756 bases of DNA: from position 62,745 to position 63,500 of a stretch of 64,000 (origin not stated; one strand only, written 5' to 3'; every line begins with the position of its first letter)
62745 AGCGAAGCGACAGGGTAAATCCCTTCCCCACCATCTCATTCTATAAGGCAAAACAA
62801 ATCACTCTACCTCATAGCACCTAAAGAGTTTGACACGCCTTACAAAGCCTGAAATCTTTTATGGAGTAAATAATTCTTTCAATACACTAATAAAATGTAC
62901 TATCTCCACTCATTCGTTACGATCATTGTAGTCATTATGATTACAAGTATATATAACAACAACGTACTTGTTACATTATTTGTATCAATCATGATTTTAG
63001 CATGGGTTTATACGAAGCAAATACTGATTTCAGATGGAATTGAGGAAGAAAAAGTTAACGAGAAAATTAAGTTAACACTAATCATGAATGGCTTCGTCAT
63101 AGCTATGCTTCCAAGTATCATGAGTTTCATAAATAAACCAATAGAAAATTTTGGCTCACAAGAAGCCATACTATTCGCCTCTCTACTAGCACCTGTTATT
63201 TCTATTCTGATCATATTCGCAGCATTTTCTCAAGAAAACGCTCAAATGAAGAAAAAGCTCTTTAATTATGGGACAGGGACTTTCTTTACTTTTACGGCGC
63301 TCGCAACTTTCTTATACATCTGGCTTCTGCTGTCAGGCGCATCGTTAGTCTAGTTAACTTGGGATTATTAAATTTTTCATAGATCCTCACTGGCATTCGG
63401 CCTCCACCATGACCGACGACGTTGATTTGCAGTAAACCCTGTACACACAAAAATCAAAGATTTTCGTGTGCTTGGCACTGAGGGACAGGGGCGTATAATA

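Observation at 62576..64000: tRNA-Ser(GCU) followed by a degenerate copy of its own 3' end and an AT-rich segment carrying a PHP-domain gene (integration scar or possible defence island)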

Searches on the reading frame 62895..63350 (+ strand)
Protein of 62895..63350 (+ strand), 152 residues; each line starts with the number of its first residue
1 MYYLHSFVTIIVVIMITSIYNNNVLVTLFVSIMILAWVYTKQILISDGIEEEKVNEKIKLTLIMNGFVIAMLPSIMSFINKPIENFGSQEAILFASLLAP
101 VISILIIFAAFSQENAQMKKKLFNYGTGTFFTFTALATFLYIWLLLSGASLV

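Call 9: search_protein_families(library=pfam, proteins=[window:62895-63350:+], max_evalue=0.01)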
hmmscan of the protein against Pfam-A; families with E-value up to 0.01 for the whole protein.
window:62895-63350:+ (152 aa): 0 families

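Call 10: search_protein_families(library=ncbifam, proteins=[window:62895-63350:+], max_evalue=0.1)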
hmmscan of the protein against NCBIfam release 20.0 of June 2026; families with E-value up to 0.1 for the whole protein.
window:62895-63350:+ (152 aa): 2 families
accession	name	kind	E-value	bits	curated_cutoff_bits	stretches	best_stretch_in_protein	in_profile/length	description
NF047777.1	LIC_11502_fam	equivalog_domain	0.082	13.5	75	0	63-127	3-65/82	LIC_11502 family protein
TIGR03974.1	rSAM_six_Cys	equivalog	0.094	11.6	425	0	18-85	144-209/451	thioether cross-link-forming SCIFF peptide maturase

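Call 11: search_protein_families(library=padloc, proteins=[window:62895-63350:+], max_evalue=0.1)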
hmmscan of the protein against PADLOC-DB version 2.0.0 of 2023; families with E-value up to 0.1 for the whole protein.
window:62895-63350:+ (152 aa): 0 families

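Call 12: find_encoding_contigs(protein=window:62895-63350:+, flank=10000, max_places=10)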
Protein window:62895-63350:+ (152 aa): 1 contig read that carries it; 1 place shown.
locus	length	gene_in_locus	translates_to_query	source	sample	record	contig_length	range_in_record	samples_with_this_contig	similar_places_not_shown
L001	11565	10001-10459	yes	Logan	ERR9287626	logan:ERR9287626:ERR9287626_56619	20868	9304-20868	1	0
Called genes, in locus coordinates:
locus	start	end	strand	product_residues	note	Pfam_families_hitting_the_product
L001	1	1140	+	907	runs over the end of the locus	PF02861:Clp_N, PF00004:AAA, PF17871:AAA_lid_9, PF00158:Sigma54_activat (weak), PF00004:AAA, PF07724:AAA_2, PF07728:AAA_5, PF10431:ClpB_D2-small, +7 more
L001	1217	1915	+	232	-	PF00156:Pribosyltran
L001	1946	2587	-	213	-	PF09997:DUF2238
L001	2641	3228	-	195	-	PF03193:RsgA_GTPase (faint), PF00350:Dynamin_N (faint), PF01926:MMR_HSR1, PF02421:FeoB_N, PF00009:GTP_EFTU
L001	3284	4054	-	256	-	PF02673:BacA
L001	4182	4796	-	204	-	PF09335:VTT_dom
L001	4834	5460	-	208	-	-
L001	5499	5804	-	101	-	-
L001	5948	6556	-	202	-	PF02390:Methyltransf_4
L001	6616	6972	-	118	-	-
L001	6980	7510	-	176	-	PF02390:Methyltransf_4 (weak)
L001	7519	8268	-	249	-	PF01551:Peptidase_M23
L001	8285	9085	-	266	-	PF03372:Exo_endo_phos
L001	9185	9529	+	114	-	-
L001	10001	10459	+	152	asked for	-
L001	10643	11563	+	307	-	?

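Call 16: search_protein_families(library=ncbifam, proteins=[L001:10643-11563:+], max_evalue=0.1)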
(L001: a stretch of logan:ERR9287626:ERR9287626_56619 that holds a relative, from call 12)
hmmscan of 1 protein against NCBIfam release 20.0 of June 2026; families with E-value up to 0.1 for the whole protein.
L001:10643-11563:+ (307 aa): 3 families
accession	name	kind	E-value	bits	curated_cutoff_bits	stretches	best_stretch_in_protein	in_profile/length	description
NF045780.1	TrlF_fam_ATP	equivalog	6.2e-19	68.2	350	1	7-306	9-329/944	TrlF family AAA-like ATPase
NF042955.1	Ppl_antiphage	equivalog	0.0013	16.7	1000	1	233-306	216-297/882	anti-phage protein Ppl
TIGR00634.1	recN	equivalog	0.036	13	407.85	1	279-306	15-42/563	DNA repair protein RecN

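Call 17: search_protein_families(library=padloc, proteins=[L001:10643-11563:+], max_evalue=0.1)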
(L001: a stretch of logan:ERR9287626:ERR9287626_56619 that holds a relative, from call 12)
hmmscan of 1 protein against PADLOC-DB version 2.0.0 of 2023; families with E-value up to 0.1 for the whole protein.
L001:10643-11563:+ (307 aa): 11 families
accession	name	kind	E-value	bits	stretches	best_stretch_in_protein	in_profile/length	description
PDLC04680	PDC-M49A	-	3.1e-09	34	2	6-146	4-126/674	-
PDLC03863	LmuB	-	3.5e-06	24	1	268-306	5-44/610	-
PDLC00099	GajA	-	5.9e-06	23.5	1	274-306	17-49/626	AAA ATPase domain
PDLC00080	GajA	-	1.3e-05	22.1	1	273-306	17-50/622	AAA ATPase domain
PDLC03867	LmuB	-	0.00019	18.1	1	279-306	18-45/605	-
PDLC00091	GajA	-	0.00023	18.1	1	278-306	16-44/627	AAA ATPase domain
PDLC00071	GajA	-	0.00032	17.6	1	279-306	16-43/588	AAA ATPase domain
PDLC04213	HEC-02A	-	0.0011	16.6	1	271-303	6-40/337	-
PDLC00096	GajA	-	0.0097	12.6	1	280-306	18-44/630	AAA ATPase domain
PDLC00311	PtuA1|PtuA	-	0.015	12.3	1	279-305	16-42/455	AAA ATPase domain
PDLC04146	HEC-02B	-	0.03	11.4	1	279-303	15-39/344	-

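Call 18: search_protein_families(library=pfam, proteins=[L001:10643-11563:+], max_evalue=0.1)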
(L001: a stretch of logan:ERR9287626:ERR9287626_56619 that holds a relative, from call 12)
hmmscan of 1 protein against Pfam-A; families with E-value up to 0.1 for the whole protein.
L001:10643-11563:+ (307 aa): 4 families
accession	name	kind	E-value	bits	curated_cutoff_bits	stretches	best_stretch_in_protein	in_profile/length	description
PF13476.12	AAA_23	-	0.0045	18.1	27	1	276-306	11-39/201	AAA domain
PF02811.25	PHP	-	0.0062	17.3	26.4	1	7-90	1-77/164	PHP domain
PF18141.7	UPF1_1B_dom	-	0.022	15.1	28.5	0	237-285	25-74/93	RNA helicase UPF1, 1B domain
PF08603.16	CAP_C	-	0.083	12.9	23.8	0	84-140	95-150/157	Adenylate cyclase associated (CAP) C terminal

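Call 22: find_related_loci(query=A1, collection=genome_contigs, flank=10000)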
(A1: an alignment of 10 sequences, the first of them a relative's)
Query A1 (307 aa) in genome_contigs; peptide patterns used: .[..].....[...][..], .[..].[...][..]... (x = any residue, [..] = any of these).
282 stretches matched a pattern; 159 encode a relative of the query (tblastn E <= 1e-3); the best 80 are kept; 80 distinct loci.
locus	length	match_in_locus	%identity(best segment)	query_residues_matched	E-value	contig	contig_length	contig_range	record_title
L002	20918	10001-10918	63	1-306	2e-138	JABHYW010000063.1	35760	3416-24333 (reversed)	MAG: Candidatus Komeilibacteria bacterium isolate SI047_bin69 k141_1542841, whole genome shotgun sequence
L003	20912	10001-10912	63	1-306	1e-136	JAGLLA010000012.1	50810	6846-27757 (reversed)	MAG: Candidatus Parcubacteria bacterium isolate RS_4_5 ROV157_4.bin.5.fa_12, whole genome shotgun sequence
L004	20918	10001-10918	60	1-306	1e-129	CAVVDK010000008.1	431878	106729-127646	MAG: uncultured Bacteroidetes bacterium isolate MFD02416.bin.2.123 genome assembly, contig: contig_53861, whole genome s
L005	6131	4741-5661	62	1-307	5e-127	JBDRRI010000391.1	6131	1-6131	MAG: Candidatus Zixiibacteriota bacterium isolate MEGAHIT-group-2.90 k141_1223907, whole genome shotgun sequence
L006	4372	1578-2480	62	1-306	3e-125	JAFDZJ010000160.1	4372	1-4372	MAG: Bacteroidetes bacterium isolate SZAS-81 CK_MAG-54__160__length-4372, whole genome shotgun sequence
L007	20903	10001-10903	59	1-306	1e-119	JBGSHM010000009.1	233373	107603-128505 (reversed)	MAG: Chitinophagaceae bacterium isolate JTS-AC105 k141_1519175, whole genome shotgun sequence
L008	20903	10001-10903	60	1-306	2e-119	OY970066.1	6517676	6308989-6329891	MAG: uncultured Chitinophagaceae bacterium isolate MFD02581.bin.c.1 genome assembly, chromosome: 1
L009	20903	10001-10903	58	1-306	3e-118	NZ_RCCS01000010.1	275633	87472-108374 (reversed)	Tenacibaculum discolor strain DSM 18842 Ga0183463_107, whole genome shotgun sequence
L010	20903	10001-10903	57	1-306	2e-117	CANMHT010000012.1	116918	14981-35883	uncultured Polaribacter sp. isolate 4-600-3Z.fasta genome assembly, contig: NODE_12, whole genome shotgun sequence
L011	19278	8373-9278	58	1-307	1e-117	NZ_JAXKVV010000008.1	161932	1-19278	Aureibaculum sp. 2210JD6-5 contig8, whole genome shotgun sequence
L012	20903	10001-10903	59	1-306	4e-117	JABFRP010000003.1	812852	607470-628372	MAG: Ferruginibacter sp. isolate P-RSF-NP-03 c_000000007049, whole genome shotgun sequence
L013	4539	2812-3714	59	1-306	7e-118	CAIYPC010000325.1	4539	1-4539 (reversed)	MAG: uncultured Bacteroidetes bacterium isolate Umea3_bin-0409 genome assembly, contig: bin-0409:325/717, whole genome s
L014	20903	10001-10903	57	1-306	3e-116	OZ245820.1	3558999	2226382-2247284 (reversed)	MAG: Flavipsychrobacter sp. isolate 68ed36bf-177b-4177-848e-4f6816b01038 genome assembly, chromosome: 1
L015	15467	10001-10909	56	1-306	5e-115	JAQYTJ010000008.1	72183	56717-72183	MAG: Bacteroidales bacterium isolate SUG2176 k141_58531, whole genome shotgun sequence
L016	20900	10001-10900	55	1-306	8e-115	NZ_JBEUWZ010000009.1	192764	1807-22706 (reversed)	MAG: Oscillibacter sp. isolate NK-OSC NODE_24_length_192764_cov_28.794566, whole genome shotgun sequence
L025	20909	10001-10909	56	1-306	8e-113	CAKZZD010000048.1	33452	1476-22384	MAG TPA_asm: uncultured Bacteroidales bacterium isolate ERR1278103_bin.131_CONCOCT_v1.1_MAG genome assembly, contig: ERZ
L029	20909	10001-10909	55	1-306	2e-112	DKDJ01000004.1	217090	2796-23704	MAG TPA_asm: Bacteroidales bacterium UBA6851 UBA6851_contig_33, whole genome shotgun sequence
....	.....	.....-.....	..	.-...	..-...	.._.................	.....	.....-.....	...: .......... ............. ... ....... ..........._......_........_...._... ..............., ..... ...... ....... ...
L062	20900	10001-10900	53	1-306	1e-103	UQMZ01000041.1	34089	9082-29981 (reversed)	uncultured Bacteroidales bacterium isolate UMGS440 genome assembly, contig: NODE_160_length_34089_cov_9.061174, whole ge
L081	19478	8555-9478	50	1-306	2e-102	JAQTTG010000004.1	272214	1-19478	MAG: Sulfuricurvum sp. isolate STB_35 NODE_87_length_272214_cov_24.262596_Sandtown_B, whole genome shotgun sequence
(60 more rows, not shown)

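Call 32: search_protein_families(library=ncbifam, proteins=[L002:10001-12337:+, L003:9977-12325:+, L002:12347-12631:+, L003:12335-12586:+, L002:12700-14136:+], max_evalue=0.01)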
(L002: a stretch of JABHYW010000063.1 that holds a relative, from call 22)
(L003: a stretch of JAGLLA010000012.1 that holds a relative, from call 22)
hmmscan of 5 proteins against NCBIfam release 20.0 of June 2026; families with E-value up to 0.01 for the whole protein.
L002:10001-12337:+ (779 aa): 3 families
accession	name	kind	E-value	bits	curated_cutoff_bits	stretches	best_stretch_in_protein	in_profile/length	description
NF045780.1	TrlF_fam_ATP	equivalog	5.9e-57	194.1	350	2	373-774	518-944/944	TrlF family AAA-like ATPase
NF045781.1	Spaf1101_AAA_ATP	equivalog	1.5e-31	109.7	475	1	200-774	256-833/836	Spaf_1101 family AAA-like ATPase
NF042955.1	Ppl_antiphage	equivalog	1.3e-21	76.4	1000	1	637-772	751-881/882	anti-phage protein Ppl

L003:9977-12325:+ (783 aa): 4 families
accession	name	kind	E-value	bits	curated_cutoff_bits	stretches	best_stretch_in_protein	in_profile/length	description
NF045780.1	TrlF_fam_ATP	equivalog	1.3e-54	186.3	350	2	359-777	526-944/944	TrlF family AAA-like ATPase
NF045781.1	Spaf1101_AAA_ATP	equivalog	1.1e-32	113.4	475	1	54-777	112-833/836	Spaf_1101 family AAA-like ATPase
NF042955.1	Ppl_antiphage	equivalog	5e-29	100.8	1000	1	642-775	753-881/882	anti-phage protein Ppl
TIGR00634.1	recN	equivalog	0.0045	16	407.85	0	700-764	486-546/563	DNA repair protein RecN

L002:12347-12631:+ (95 aa): 0 families

L003:12335-12586:+ (84 aa): 0 families

L002:12700-14136:+ (479 aa): 0 families

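Call 33: search_protein_families(library=padloc, proteins=[L002:10001-12337:+, L003:9977-12325:+, L002:12347-12631:+, L003:12335-12586:+, L002:12700-14136:+], max_evalue=0.01)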
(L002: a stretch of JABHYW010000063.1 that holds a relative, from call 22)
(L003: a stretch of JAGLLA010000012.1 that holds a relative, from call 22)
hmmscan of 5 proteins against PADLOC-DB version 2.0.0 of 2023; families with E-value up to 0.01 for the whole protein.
L002:10001-12337:+ (779 aa): 4 families
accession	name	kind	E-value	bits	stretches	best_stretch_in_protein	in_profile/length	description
PDLC02208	Ppl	-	1.6e-18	64.2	1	637-772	761-891/894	-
PDLC04135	mad3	-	4.5e-10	37.6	1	494-749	125-359/374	mads_3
PDLC04213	HEC-02A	-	7.1e-06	23.8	0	280-328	17-52/337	-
PDLC00096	GajA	-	3.6e-05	20.7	1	279-329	17-67/630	AAA ATPase domain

L003:9977-12325:+ (783 aa): 5 families
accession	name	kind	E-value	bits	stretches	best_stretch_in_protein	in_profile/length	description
PDLC02208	Ppl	-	6.6e-21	72.1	1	642-775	763-891/894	-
PDLC04135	mad3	-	1e-05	23.3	1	285-752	15-359/374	mads_3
PDLC04680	PDC-M49A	-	2.3e-05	21.2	2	285-319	224-258/674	-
PDLC03863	LmuB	-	0.00026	17.8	1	285-312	17-44/610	-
PDLC02886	DpdH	-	0.0033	15.6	0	311-368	16-72/80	DpdH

L002:12347-12631:+ (95 aa): 0 families

L003:12335-12586:+ (84 aa): 0 families

L002:12700-14136:+ (479 aa): 1 family
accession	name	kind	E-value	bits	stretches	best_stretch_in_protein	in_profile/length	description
PDLC03445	REase_II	-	3.5e-52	176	2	105-458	117-462/465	Type II restriction enzyme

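Call 34: search_protein_families(library=pfam, proteins=[L002:10001-12337:+, L003:9977-12325:+, L002:12347-12631:+, L003:12335-12586:+, L002:12700-14136:+], max_evalue=0.01)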
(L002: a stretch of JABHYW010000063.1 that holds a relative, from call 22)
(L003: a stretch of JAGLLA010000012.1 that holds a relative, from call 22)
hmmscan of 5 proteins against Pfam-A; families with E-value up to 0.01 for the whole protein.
L002:10001-12337:+ (779 aa): 2 families
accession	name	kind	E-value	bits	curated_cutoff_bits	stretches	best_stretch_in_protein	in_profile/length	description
PF13304.12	AAA_21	-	0.00016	22.3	27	0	288-716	1-302/304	AAA domain, putative AbiEii toxin, Type IV TA system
PF02463.25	SMC_N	-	0.00052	19.9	40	0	552-722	93-207/220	RecF/RecN/SMC N terminal domain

L003:9977-12325:+ (783 aa): 1 family
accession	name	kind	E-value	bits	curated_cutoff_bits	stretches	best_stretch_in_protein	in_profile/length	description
PF13304.12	AAA_21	-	0.00019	22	27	0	592-719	144-302/304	AAA domain, putative AbiEii toxin, Type IV TA system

L002:12347-12631:+ (95 aa): 0 families

L003:12335-12586:+ (84 aa): 1 family
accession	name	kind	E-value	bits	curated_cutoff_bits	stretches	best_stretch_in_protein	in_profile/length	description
PF17633.7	DUF5514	-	0.0096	16.6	27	0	11-73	18-78/142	Family of unknown function (DUF5514)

L002:12700-14136:+ (479 aa): 0 families

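Call 40: find_related_loci(query=A1, collection=metagenome_contigs, flank=10000)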
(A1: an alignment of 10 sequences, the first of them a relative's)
Query A1 (307 aa) in metagenome_contigs; peptide patterns used: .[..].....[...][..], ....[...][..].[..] (x = any residue, [..] = any of these).
600 stretches matched a pattern (row limit reached: there are more); 362 encode a relative of the query (tblastn E <= 1e-3); the best 80 are kept; 80 distinct loci.
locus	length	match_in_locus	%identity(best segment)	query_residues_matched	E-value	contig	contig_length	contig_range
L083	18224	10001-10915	76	1-307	9e-165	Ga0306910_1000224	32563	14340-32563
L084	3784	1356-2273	63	1-306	1e-142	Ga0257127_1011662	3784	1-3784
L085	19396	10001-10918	64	1-306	9e-139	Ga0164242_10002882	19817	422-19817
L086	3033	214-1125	62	1-306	2e-142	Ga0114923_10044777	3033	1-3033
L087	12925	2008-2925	63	1-306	1e-135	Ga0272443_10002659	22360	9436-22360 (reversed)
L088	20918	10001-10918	59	1-306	1e-134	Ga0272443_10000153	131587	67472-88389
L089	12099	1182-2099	62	1-306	7e-132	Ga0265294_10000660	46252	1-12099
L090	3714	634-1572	57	1-306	1e-124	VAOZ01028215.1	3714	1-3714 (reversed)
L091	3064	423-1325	60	1-306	6e-126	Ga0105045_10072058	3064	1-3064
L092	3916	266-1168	59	1-306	1e-121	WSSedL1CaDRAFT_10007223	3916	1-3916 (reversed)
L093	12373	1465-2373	58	1-306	6e-118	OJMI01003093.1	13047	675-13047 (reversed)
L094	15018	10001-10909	58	1-306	6e-118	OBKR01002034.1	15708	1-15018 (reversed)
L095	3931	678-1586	58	1-306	1e-119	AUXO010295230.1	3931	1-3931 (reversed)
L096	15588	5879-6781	58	1-306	2e-117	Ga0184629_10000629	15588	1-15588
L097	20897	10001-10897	58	1-306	5e-117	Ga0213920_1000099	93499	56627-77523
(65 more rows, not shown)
